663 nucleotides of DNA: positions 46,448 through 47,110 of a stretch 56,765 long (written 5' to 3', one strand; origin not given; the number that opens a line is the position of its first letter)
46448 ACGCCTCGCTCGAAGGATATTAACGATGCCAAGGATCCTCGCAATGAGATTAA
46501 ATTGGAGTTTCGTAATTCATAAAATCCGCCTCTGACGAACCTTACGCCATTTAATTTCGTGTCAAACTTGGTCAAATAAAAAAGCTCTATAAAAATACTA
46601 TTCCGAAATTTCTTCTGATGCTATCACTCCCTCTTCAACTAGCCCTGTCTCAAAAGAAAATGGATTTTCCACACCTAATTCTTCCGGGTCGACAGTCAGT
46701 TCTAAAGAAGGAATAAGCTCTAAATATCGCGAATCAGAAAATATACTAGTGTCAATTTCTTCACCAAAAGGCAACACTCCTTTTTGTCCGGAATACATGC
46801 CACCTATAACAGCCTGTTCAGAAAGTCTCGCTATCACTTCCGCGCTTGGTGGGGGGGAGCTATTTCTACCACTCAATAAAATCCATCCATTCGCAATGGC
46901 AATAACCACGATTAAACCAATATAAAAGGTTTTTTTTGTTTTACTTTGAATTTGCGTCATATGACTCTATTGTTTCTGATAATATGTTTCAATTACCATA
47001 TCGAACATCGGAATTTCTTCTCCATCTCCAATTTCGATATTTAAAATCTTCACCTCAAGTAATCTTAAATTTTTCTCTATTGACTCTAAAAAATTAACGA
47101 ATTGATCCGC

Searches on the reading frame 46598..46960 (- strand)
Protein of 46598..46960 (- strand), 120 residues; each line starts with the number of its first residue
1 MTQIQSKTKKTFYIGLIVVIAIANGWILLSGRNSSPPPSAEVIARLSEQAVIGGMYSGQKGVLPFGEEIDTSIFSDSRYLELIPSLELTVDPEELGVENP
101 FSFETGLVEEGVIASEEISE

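Call 56: search_protein_families(library=pfam, proteins=[window:46598-46960:-], max_evalue=0.01)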
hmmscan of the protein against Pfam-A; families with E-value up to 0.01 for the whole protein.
window:46598-46960:- (120 aa): 0 families

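Call 100: find_encoding_contigs(protein=window:46598-46960:-, flank=3000, max_places=10)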
Protein window:46598-46960:- (120 aa): 8 contigs read that carry it; 5 places shown.
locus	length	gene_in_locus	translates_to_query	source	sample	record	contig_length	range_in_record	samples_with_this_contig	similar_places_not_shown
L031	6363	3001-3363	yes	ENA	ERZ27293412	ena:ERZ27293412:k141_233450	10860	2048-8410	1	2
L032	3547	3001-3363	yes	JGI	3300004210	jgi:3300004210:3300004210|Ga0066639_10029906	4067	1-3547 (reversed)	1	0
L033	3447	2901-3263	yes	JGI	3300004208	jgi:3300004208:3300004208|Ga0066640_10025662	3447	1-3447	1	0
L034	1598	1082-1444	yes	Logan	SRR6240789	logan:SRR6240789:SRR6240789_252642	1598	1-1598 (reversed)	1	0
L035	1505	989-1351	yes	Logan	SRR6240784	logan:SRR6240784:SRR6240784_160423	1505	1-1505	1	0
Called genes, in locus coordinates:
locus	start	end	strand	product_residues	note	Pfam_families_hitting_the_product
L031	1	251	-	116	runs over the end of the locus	-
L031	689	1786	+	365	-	PF06723:MreB_Mbl (faint), PF11104:PilM_2, PF08841:DDR (weak), PF14450:FtsA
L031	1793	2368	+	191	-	PF05137:PilN (weak)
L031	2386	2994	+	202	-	PF04350:PilO (faint)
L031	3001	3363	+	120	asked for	-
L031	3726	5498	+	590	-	PF05157:MshEN, PF00437:T2SSE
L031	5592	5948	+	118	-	PF00072:Response_reg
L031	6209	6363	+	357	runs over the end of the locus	PF00437:T2SSE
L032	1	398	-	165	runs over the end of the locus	PF02954:HTH_8 (weak)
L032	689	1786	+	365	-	PF06723:MreB_Mbl (faint), PF11104:PilM_2, PF08841:DDR (weak), PF14450:FtsA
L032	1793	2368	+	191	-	PF05137:PilN (weak)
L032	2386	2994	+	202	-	PF04350:PilO (faint)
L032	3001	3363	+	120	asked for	-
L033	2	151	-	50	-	?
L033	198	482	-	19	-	-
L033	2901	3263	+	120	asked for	-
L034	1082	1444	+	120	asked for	-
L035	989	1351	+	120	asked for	-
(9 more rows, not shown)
